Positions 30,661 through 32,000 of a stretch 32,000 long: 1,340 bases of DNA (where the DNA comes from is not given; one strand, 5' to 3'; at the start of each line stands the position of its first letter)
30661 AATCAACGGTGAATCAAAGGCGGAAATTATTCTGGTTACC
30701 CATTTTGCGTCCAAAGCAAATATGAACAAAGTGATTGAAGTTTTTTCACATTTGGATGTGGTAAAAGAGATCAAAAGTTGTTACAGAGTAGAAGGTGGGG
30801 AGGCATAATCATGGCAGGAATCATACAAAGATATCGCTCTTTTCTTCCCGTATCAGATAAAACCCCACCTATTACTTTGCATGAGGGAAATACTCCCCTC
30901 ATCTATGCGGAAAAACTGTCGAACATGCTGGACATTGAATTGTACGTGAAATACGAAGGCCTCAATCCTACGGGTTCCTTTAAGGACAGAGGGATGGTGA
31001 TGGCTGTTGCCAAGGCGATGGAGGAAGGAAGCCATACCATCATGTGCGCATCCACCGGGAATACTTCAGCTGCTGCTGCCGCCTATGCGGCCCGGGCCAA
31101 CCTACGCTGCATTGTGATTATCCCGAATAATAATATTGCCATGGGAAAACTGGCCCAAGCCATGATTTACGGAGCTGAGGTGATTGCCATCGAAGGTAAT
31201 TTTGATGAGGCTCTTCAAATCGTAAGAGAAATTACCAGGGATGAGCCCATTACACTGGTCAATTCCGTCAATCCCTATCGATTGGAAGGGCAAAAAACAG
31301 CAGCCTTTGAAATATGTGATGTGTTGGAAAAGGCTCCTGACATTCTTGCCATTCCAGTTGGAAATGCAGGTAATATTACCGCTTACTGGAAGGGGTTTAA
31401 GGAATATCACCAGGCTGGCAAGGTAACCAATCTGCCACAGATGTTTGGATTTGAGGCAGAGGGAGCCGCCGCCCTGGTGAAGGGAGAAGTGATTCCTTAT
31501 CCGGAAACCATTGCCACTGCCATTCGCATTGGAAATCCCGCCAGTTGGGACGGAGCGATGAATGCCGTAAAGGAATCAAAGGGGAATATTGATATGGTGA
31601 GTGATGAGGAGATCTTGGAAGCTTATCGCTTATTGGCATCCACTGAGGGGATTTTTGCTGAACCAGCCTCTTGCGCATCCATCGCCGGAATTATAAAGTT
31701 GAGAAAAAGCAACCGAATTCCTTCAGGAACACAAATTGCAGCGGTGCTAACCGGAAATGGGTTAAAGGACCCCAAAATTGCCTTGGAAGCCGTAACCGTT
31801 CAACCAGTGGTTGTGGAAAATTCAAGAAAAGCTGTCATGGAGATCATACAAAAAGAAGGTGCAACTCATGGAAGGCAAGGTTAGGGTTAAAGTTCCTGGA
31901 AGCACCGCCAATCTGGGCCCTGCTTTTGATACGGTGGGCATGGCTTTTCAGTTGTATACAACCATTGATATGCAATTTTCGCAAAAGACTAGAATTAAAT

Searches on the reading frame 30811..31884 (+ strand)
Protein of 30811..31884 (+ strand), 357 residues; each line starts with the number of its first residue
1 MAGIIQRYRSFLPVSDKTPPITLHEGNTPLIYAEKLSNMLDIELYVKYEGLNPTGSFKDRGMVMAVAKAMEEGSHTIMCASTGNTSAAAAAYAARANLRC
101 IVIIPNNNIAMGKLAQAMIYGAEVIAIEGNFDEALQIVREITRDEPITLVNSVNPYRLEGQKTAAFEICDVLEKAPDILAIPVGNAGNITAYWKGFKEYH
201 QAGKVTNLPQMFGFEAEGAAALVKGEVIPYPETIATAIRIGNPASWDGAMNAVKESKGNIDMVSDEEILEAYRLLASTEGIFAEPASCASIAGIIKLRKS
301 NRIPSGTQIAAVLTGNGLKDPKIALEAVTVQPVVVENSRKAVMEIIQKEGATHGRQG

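Call 25: find_encoding_contigs(protein=window:30811-31884:+, flank=10000, max_places=10)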
Protein window:30811-31884:+ (357 aa): 1 contig read that carries it; 1 place shown.
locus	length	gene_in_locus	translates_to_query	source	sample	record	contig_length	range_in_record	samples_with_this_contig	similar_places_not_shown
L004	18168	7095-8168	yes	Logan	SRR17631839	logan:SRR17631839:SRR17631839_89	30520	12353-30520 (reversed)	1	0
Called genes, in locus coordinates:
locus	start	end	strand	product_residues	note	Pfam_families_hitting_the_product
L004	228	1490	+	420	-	PF10150:RNase_E_G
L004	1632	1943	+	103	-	PF00829:Ribosomal_L21p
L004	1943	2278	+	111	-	PF04327:Peptidase_Prp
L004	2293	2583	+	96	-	PF01016:Ribosomal_L27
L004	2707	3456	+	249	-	PF14689:SPOB_a, PF14682:SPOB_ab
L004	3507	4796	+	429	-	PF01018:GTP1_OBG, PF01926:MMR_HSR1, PF02421:FeoB_N, PF09269:DUF1967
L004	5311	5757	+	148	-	PF01842:ACT (faint)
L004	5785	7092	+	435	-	PF03447:NAD_binding_3, PF00742:Homoserine_dh, PF01842:ACT (weak)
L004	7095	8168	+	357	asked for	PF00291:PALP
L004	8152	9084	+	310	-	PF00288:GHMP_kinases_N, PF08544:GHMP_kinases_C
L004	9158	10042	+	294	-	PF00800:PDT, PF01842:ACT (weak)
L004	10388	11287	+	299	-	PF01063:Aminotran_4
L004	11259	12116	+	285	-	PF01476:LysM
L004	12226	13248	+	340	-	PF01636:APH, PF27663:Spore_coat_YutH (faint)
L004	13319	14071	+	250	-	PF02540:NAD_synthase, PF03054:tRNA_Me_trans (faint)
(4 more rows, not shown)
